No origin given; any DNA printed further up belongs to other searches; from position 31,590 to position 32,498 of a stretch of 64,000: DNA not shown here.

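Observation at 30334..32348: Five-gene cassette of small membrane proteins wedged between CHAT-3 and CHAT-4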

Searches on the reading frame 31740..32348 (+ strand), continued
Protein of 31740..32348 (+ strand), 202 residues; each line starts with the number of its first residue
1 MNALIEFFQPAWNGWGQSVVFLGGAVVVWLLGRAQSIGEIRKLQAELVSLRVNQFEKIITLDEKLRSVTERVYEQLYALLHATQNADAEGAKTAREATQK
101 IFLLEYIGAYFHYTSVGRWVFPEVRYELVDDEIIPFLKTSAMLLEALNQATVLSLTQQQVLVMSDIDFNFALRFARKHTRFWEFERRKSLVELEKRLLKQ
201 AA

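Call 48: list_cluster_members(proteins=[P0027, P0028, P0029, P0030, P0031, P0033, P0035, P0038, P0057, P0060])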
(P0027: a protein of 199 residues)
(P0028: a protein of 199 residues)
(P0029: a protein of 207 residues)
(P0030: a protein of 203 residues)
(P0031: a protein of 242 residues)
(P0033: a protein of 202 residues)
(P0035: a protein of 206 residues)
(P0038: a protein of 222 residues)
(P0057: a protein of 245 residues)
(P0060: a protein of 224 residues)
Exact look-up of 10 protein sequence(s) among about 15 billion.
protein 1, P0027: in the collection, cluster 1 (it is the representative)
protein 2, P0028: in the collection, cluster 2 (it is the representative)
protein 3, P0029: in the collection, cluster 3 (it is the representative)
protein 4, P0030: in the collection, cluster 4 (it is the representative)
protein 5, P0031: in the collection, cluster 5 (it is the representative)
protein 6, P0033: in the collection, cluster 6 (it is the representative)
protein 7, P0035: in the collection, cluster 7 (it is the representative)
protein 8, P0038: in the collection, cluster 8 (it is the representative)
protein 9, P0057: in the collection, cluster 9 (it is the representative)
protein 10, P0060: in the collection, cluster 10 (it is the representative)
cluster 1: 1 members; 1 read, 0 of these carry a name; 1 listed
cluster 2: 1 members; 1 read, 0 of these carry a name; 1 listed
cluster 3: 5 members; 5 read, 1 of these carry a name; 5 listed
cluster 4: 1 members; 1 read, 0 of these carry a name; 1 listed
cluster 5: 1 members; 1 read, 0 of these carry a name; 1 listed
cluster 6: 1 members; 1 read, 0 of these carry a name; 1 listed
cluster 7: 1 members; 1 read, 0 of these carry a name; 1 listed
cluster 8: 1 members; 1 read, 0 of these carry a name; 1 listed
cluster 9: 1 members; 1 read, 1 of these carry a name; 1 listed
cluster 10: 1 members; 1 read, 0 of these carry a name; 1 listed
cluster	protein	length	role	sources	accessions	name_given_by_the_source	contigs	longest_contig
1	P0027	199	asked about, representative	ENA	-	-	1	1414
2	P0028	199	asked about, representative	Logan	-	-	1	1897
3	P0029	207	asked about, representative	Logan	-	-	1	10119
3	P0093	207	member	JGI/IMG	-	hypothetical protein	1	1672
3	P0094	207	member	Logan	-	-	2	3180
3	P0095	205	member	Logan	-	-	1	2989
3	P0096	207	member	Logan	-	-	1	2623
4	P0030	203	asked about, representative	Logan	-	-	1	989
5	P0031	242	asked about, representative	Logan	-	-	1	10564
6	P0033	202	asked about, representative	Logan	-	-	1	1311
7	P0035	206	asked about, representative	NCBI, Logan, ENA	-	-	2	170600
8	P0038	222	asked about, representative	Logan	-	-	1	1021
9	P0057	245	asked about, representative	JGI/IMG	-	hypothetical protein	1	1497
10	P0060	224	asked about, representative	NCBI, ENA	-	-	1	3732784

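Call 49: find_encoding_contigs(protein=P0035, flank=8000, max_places=1)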
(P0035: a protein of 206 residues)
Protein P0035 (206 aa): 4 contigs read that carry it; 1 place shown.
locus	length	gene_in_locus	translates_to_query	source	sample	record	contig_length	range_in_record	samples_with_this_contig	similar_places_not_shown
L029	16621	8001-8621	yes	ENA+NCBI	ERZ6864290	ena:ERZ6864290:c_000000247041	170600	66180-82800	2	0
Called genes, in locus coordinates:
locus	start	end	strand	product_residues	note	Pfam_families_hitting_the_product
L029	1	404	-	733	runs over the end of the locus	PF22073:Cep192_D4 (faint), PF15780:ASH (weak), PF04231:Endonuclease_1, PF18962:Por_Secre_tail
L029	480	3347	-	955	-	PF13620:CarboxypepD_reg (weak), PF13715:CarbopepD_reg_2, PF07715:Plug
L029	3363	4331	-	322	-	PF00932:LTD, PF18962:Por_Secre_tail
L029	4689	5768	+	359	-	PF00696:AA_kinase, PF01472:PUA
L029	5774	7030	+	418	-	PF00171:Aldedh (faint)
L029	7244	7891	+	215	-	-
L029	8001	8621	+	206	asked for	-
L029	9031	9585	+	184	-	-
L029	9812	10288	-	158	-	PF05128:DUF697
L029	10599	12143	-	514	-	PF25653:HMG-CoA_red_N, PF00368:HMG-CoA_red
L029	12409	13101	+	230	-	-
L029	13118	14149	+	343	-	-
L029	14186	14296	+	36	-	-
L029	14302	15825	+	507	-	PF12974:Phosphonate-bd (weak), PF09084:NMT1, PF00691:OmpA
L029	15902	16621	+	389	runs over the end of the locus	PF00528:BPD_transp_1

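Call 50: find_encoding_contigs(protein=P0060, flank=8000, max_places=1)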
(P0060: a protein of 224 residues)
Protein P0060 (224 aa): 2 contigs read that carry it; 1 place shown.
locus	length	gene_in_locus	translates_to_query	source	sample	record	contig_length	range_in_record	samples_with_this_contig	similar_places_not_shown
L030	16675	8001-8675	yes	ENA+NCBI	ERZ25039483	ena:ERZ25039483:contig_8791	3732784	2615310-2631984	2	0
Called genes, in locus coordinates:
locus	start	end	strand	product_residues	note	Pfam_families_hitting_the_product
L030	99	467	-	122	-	-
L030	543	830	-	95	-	-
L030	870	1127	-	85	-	-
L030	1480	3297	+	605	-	PF01695:IstB_IS21, PF00308:Bac_DnaA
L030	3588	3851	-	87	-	-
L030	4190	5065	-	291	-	PF08401:ArdcN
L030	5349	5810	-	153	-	PF04002:RadC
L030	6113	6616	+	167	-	-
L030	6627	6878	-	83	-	PF13560:HTH_31, PF01381:HTH_3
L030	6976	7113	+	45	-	-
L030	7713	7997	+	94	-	-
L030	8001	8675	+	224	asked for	-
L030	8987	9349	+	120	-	-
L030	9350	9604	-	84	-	PF08401:ArdcN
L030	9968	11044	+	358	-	PF00145:DNA_methylase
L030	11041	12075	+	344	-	PF24391:HD-CE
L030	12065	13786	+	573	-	PF24389:ORC-CDC6-like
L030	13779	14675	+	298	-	-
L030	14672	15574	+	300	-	PF02511:Thy1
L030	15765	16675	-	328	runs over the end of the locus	PF02899:Phage_int_SAM_1, PF13495:Phage_int_SAM_4, PF00589:Phage_integrase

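Call 51: find_encoding_contigs(protein=P0029, flank=8000, max_places=1)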
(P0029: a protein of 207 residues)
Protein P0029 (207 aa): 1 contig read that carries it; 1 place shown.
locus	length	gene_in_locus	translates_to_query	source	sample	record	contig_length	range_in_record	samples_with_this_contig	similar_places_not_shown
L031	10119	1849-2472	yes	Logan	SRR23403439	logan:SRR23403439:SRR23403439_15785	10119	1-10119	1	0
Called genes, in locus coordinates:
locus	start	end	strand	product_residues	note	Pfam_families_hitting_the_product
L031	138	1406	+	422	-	PF05049:IIGP (faint), PF00735:Septin (weak), PF03193:RsgA_GTPase (faint), PF00350:Dynamin_N (faint), PF01926:MMR_HSR1, PF02421:FeoB_N (weak), PF04548:AIG1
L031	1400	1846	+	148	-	-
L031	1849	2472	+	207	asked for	-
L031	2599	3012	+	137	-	-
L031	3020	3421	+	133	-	-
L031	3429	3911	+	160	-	-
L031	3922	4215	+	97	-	-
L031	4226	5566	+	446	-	PF00004:AAA, PF17862:AAA_lid_3 (faint)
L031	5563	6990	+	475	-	PF07719:TPR_2 (faint), PF12895:ANAPC3 (faint), PF17874:TPR_MalT (faint), PF13676:TIR_2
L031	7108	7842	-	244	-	PF05050:Methyltransf_21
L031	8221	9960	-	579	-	PF02776:TPP_enzyme_N, PF00205:TPP_enzyme_M, PF02775:TPP_enzyme_C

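Call 67: predict_structure(alignment_id=A2)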
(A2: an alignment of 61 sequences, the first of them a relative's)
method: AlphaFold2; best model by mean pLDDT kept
length: 202 residues; sequences in the alignment: 61
mean_pLDDT: 95.6   pTM: 0.81
mean pLDDT of the five models: 95.6, 95.1, 94.9, 94.8, 93.8
residues with pLDDT >= 90: 181; 70-90: 19; 50-70: 2; < 50: 0
segments of 3 or more residues with pLDDT < 50: none
pLDDT, mean of each block of 10 residues (from residue 1): 82 88 96 98 98 97 98 98 98 98 98 96 95 98 98 98 97 97 97 94 58
secondary structure, 60 per line:
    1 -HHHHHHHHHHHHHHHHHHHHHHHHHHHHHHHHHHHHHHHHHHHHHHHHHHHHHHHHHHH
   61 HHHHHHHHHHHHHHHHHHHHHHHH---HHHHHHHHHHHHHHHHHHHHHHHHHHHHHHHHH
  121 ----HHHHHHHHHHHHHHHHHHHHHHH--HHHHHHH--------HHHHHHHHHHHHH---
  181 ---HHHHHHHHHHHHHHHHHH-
elements in order: H2-84 H88-120 H125-147 H150-156 H165-177 H184-201

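Call 70: fold_search(model_id=the predicted structure, library=pdb)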
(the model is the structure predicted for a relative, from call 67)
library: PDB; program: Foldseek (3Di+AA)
matches with E <= 10: 452; with E <= 0.001: 0
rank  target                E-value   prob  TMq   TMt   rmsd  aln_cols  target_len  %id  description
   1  9s9k_A                6.7e-02  0.99  0.36  0.41  15.5       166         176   16  S. islandicus CdvB (semi open) (released 2026-01-28)
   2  9s9k_B                8.5e-02  0.98  0.37  0.42  15.8       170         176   15  S. islandicus CdvB (semi open) (released 2026-01-28)
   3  7ri5_D                2.7e-01  0.23  0.16  0.16  12.9       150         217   16  Structure of a BAM in MSP1E3D1 nanodiscs at 4 Angstrom resolution (released 2021-12-22)
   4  8f6q_A                2.9e-01  0.51  0.23  0.23  13.3       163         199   15  CryoEM structure of designed modular protein oligomer C8-71 (released 2023-11-29)
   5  9h85_D                3.7e-01  0.18  0.17  0.16  13.1       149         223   17  BAM-hinge (GSGS) (released 2025-10-22)
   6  6e9t_A                3.9e-01  0.35  0.21  0.19  17.8       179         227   19  DHF58 filament (released 2018-11-21)
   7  8auw_C                5.5e-01  0.54  0.29  0.36  19.6       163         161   13  Cryo-EM structure of human BIRC6 in complex with SMAC. (released 2023-02-15)
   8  2nw7_A                6.1e-01  0.44  0.27  0.22  16.8       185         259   14  Crystal Structure of Tryptophan 2,3-dioxygenase (TDO) from Xanthomonas campestris in complex with ferric heme. Northea (released 2006-12-19)
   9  8e0l_C                6.1e-01  0.28  0.22  0.26  16.5       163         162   15  Homotrimeric variant of tcTRP9, BGL06 (released 2023-04-12)
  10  7ttc_D                6.8e-01  0.21  0.18  0.18  11.4       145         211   15  BamABCDE bound to substrate EspP (released 2022-03-30)
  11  2hr2_B                7.1e-01  0.25  0.21  0.26  16.1       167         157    9  Crystal structure of a tpr-like protein (ct2138) from chlorobium tepidum tls at 2.54 A resolution (released 2006-09-19)
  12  2hr2_F                8.2e-01  0.25  0.21  0.26  12.4       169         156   10  Crystal structure of a tpr-like protein (ct2138) from chlorobium tepidum tls at 2.54 A resolution (released 2006-09-19)
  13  9s99_B                8.6e-01  0.60  0.34  0.34  13.1       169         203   12  CdvB2 filament - high twist, class B (released 2026-01-28)
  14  2nw9_B                8.6e-01  0.30  0.26  0.21  16.8       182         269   13  Crystal Structure of Tryptophan 2,3-dioxygenase (TDO) from Xanthomonas campestris in complex with ferrous heme and 6-f (released 2006-12-19)
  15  3bk9_F                9.1e-01  0.28  0.25  0.21  17.7       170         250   14  H55A mutant of tryptophan 2,3-dioxygenase from Xanthomonas campestris (released 2008-09-30)
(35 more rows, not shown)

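Call 71: search_solved_structures(query=A2, max_evalue=10, show_alignments=2)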
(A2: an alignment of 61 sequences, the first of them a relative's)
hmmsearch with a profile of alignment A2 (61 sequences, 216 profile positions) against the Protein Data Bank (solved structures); distinct sequences matched with E-value up to 10: 10.
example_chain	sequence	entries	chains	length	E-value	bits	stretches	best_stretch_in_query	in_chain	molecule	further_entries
7jg5_b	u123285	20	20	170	0.0078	18.7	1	25-109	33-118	ATP synthase subunit b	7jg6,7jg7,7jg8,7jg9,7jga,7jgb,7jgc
7njk_b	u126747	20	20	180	0.0093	18.5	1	25-109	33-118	ATP synthase subunit b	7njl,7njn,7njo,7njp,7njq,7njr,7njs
3vou_A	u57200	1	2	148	0.16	14.4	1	20-82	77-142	Ion transport 2 domain protein, Voltage-gated sodium channel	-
7qog_M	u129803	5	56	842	0.69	12.4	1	27-77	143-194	Cargo protein 1 gp45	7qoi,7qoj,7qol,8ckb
3jc8_Na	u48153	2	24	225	1.1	11.7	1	23-88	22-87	PilN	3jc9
8d08_A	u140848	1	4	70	1.2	11.5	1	45-96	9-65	HALC4_135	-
9nzg_A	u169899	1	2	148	1.4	11.4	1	65-110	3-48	De novo designed protein, EPIC Q51N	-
9nze_A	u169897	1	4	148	1.9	10.9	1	65-111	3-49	De novo designed protein, EPIC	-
5j2l_B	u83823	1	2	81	4.3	9.7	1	45-96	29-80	protein design 2L4HC2_11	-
6h9l_A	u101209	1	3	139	5.5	9.4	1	61-109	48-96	Uncharacterized protein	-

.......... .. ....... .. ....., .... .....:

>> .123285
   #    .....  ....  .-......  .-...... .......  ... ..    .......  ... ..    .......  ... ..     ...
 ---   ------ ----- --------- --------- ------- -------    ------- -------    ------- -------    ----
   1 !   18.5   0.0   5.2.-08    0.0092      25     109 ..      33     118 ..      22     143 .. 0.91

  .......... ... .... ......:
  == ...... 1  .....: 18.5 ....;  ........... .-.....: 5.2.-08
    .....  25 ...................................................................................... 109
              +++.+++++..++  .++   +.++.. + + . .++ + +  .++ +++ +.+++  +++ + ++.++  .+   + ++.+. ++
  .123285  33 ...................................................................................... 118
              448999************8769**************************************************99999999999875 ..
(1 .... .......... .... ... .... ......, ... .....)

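Call 72: search_protein_families(library=pfam, alignment_id=A2, max_evalue=0.1)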
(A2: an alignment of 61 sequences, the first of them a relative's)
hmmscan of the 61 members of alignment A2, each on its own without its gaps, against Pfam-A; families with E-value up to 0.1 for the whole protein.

A. member 1, P0001 (202 aa): 2 families
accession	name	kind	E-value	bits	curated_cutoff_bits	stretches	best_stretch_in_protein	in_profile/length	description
PF16803.11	DRE2_N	-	0.073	13.7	23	0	40-91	36-92/130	Fe-S cluster assembly protein DRE2 N-terminus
PF24952.1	DUF7761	-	0.079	13.4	27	0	50-89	26-60/105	Domain of unknown function (DUF7761)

B. families by the number of members that match (of 61 scanned): 68 families (the first 25 are shown)
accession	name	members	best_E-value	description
PF06305.16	LapA_dom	14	0.0011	Lipopolysaccharide assembly protein A domain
PF10883.13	DUF2681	3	0.00041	Protein of unknown function (DUF2681)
PF14316.11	DUF4381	3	0.012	Domain of unknown function (DUF4381)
PF15086.11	UPF0542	2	0.0021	Uncharacterised protein family UPF0542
PF14163.11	SieB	2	0.0073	Super-infection exclusion protein B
PF20556.3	DUF6768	2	0.028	Family of unknown function (DUF6768)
PF12177.13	Proho_convert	1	0.00017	Prohormone convertase enzyme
PF19470.4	DUF6007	1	0.00053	Family of unknown function (DUF6007)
PF21525.2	Nlp36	1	0.00081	Neuropeptide-like peptide 36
PF12700.13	HlyD_2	1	0.001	HlyD family secretion protein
PF18581.7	SYCP2_ARLD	1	0.0012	Synaptonemal complex 2 armadillo-repeat-like domain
PF07083.16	DUF1351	1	0.0021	Protein of unknown function (DUF1351)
PF11014.13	DUF2852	1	0.0023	Protein of unknown function (DUF2852)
PF10828.13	DUF2570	1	0.0034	Protein of unknown function (DUF2570)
PF12072.13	RNase_Y_N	1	0.004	RNase Y N-terminal region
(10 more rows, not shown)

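Call 84: search_protein_families(library=pfam, proteins=[L029:7244-7888:+, L031:1400-1843:+, L031:2599-3009:+, L031:3020-3418:+, L031:3429-3908:+, L031:3922-4212:+, L030:7713-7994:+, L030:8987-9346:+, L029:9031-9582:+, L031:138-1403:+], max_evalue=1)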
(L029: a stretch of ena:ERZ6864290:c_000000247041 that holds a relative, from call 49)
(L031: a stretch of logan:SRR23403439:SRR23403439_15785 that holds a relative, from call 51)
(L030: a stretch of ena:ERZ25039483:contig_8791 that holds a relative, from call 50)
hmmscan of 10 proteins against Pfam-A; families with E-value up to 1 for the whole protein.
L029:7244-7888:+ (215 aa): 1 family
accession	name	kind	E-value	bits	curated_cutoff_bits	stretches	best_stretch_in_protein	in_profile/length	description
PF02689.20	Herpes_Helicase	-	0.0031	16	27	1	81-170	551-639/808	Helicase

L031:1400-1843:+ (148 aa): 0 families

L031:2599-3009:+ (137 aa): 0 families

L031:3020-3418:+ (133 aa): 1 family
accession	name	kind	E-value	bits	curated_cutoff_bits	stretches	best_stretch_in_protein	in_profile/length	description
PF12133.13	bCoV_NS6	-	0.00077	19.8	27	1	2-55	6-56/62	Betacoronavirus NS6 protein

L031:3429-3908:+ (160 aa): 1 family
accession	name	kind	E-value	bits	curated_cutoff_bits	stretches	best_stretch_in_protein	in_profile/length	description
PF06522.17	B12D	-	0.01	15.6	21.5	1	7-28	13-34/54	NADH-ubiquinone reductase complex 1 MLRQ subunit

L031:3922-4212:+ (97 aa): 1 family
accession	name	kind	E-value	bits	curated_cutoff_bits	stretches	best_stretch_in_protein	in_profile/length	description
PF22831.2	CATSPERB_Ig-like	-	0.023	15.3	27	1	22-84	12-77/107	CATSPERB Ig-like domain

L030:7713-7994:+ (94 aa): 1 family
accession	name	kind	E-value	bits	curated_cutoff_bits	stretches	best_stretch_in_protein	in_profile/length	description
PF21982.2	RecX_HTH1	-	0.008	16.6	26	1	55-82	13-40/40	RecX, first three-helix domain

L030:8987-9346:+ (120 aa): 0 families

L029:9031-9582:+ (184 aa): 0 families

L031:138-1403:+ (422 aa): 24 families
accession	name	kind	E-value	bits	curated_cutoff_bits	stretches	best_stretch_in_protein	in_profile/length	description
PF01926.29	MMR_HSR1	-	5.8e-14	52.6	21.9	1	43-129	1-84/113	50S ribosome-binding GTPase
PF04548.22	AIG1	-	1.8e-11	44.2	27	1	43-127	2-90/212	AIG1 family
PF05049.19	IIGP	-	6.8e-07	29.1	24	1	23-128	20-122/375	Interferon-inducible GTPase (IIGP)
PF00350.29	Dynamin_N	-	7.7e-07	29.7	27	2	81-128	93-136/168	Dynamin family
PF02421.24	FeoB_N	-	1.2e-06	28.5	27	1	43-101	2-59/156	Ferrous iron transport protein B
PF00735.24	Septin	-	3.1e-06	27.1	26.2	1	43-114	6-86/280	Septin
PF03193.22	RsgA_GTPase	-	8.9e-06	26.1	30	1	41-75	106-140/174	RsgA GTPase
PF13401.12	AAA_22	-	0.0013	19.4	27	1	41-98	5-43/130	AAA domain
PF00005.33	ABC_tran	-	0.0076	17.3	25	1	42-93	12-63/137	ABC transporter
PF00910.28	RNA_helicase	-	0.011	16.6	21.5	1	44-94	1-56/105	RNA helicase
PF01580.24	FtsK_SpoIIIE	-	0.018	15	24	1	42-61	40-59/221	FtsK/SpoIIIE family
PF04977.20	DivIC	-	0.02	15.1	28.9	1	302-334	25-57/80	Septum formation initiator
PF13479.12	AAA_24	-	0.023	15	27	1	41-77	2-35/195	AAA domain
PF13191.12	AAA_16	-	0.028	15.3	32.6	1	39-71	22-55/167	AAA ATPase domain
PF00009.33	GTP_EFTU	-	0.034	14.2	26.5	0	79-240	59-186/188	Elongation factor Tu GTP binding domain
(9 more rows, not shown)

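Call 94: search_protein_families(library=ncbifam, proteins=[window:31740-32345:+, L029:9812-10288:-, L025:1601-2068:+, L025:3236-3481:+, L004:9183-9605:+], max_evalue=1)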
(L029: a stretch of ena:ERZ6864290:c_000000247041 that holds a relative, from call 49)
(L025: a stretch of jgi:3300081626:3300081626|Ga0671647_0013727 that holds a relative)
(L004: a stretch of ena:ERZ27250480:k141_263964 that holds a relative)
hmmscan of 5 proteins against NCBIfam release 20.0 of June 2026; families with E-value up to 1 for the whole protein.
window:31740-32345:+ (202 aa): 0 families

L029:9812-10288:- (158 aa): 0 families

L025:1601-2068:+ (156 aa): 0 families

L025:3236-3481:+ (82 aa): 4 families
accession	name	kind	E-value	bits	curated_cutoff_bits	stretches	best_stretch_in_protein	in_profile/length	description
NF041259.1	mono_DmmA_fam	domain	0.001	19.3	60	1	3-31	50-78/101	dimethylamine monooxygenase subunit DmmA family protein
NF003058.0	PRK03976.1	equivalog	0.0056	16.6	87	1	2-31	34-62/91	50S ribosomal protein L37ae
TIGR01053.1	LSD1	subfamily_domain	0.05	13.2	15.5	1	2-16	17-31/31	zinc finger domain-containing protein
NF047622.1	SptSoretCytCDesul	equivalog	0.11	11.9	400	1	6-40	237-271/275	split-Soret cytochrome c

L004:9183-9605:+ (141 aa): 1 family
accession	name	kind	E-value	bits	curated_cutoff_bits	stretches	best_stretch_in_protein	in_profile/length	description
TIGR03442.1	TIGR03442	equivalog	0.15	11.4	218.65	0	25-51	74-100/251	ergothioneine biosynthesis protein EgtC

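Call 95: fold_search(model_id=the predicted structure, library=viral)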
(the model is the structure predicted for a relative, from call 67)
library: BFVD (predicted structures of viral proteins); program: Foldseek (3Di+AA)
matches with E <= 10: 291; with E <= 0.001: 0
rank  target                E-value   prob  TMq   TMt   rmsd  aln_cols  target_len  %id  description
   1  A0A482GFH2            2.2e-01  0.87  0.32  0.26  26.3       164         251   15  (no name in the UniProt tables at hand)
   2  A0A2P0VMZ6            3.1e-01  0.20  0.15  0.19  13.4       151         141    9  Uncharacterized protein [Tetraselmis virus 1]
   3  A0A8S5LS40            5.9e-01  0.14  0.17  0.11  18.1       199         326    8  Chaperone protein [Siphoviridae sp. ctMAv2]
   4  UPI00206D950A         6.5e-01  0.20  0.22  0.25  22.9       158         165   13  (no name look-up for this kind of identifier)
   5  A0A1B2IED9            9.7e-01  0.21  0.23  0.24  16.9       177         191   16  Uncharacterized protein [Erwinia phage vB_EamM_Kwan]
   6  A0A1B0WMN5            1.0e+00  0.28  0.27  0.06  27.2       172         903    9  Toprim domain-containing protein [Flavobacterium phage 23T]
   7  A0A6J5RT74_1          1.0e+00  0.08  0.16  0.05  24.9       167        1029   16  Tape measure protein [uncultured Caudovirales phage]
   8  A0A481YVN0            1.1e+00  0.14  0.19  0.12  16.4       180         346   14  Glycosyl transferase family 2 [Marseillevirus LCMAC201]
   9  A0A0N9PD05            1.2e+00  0.15  0.20  0.16  22.2       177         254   14  (no name in the UniProt tables at hand)
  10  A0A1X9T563            1.4e+00  0.25  0.25  0.14  15.1       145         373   16  Cycloviolacin-o2-like motif protein [Ranid herpesvirus 3]
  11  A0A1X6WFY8            1.4e+00  0.14  0.24  0.20  33.1       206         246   15  (no name in the UniProt tables at hand)
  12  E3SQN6                1.4e+00  0.12  0.22  0.26  27.5       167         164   16  Uncharacterized protein [Cyanophage P-SSP2]
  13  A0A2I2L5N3            1.4e+00  0.21  0.21  0.32  15.4       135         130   12  Uncharacterized protein [Orpheovirus IHUMI-LCC2]
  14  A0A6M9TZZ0            1.4e+00  0.12  0.21  0.16  33.8       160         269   14  Uncharacterized protein [Drosophila-associated filamentous virus]
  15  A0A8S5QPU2            1.5e+00  0.51  0.43  0.40  13.6       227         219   13  Uncharacterized protein [Siphoviridae sp. ctWhx86]
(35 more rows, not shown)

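Call 98: search_dna_similar(query=P0048, collection=plasmids, mode=protein, max_evalue=0.01, max_rows=15)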
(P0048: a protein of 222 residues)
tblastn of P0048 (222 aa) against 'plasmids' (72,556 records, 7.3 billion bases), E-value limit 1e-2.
No match.

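Call 99: search_dna_similar(query=P0048, collection=phages, mode=protein, max_evalue=0.01, max_rows=15)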
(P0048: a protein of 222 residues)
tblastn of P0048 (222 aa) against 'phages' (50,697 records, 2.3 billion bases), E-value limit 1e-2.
No match.

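Call 103: find_related_loci(query=A11, collection=viral_contigs, flank=7000)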
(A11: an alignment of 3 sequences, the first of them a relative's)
Query A11 (222 aa) in viral_contigs; peptide patterns used: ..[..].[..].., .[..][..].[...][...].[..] (x = any residue, [..] = any of these).
560 stretches matched a pattern, but none encodes a relative of the query by tblastn (E <= 1e-3).

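Call 108: search_dna_similar(query=window:31740-32345:+, collection=plasmids, mode=protein, max_evalue=0.01, max_rows=10)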
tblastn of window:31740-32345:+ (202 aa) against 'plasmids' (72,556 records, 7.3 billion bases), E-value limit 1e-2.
No match.
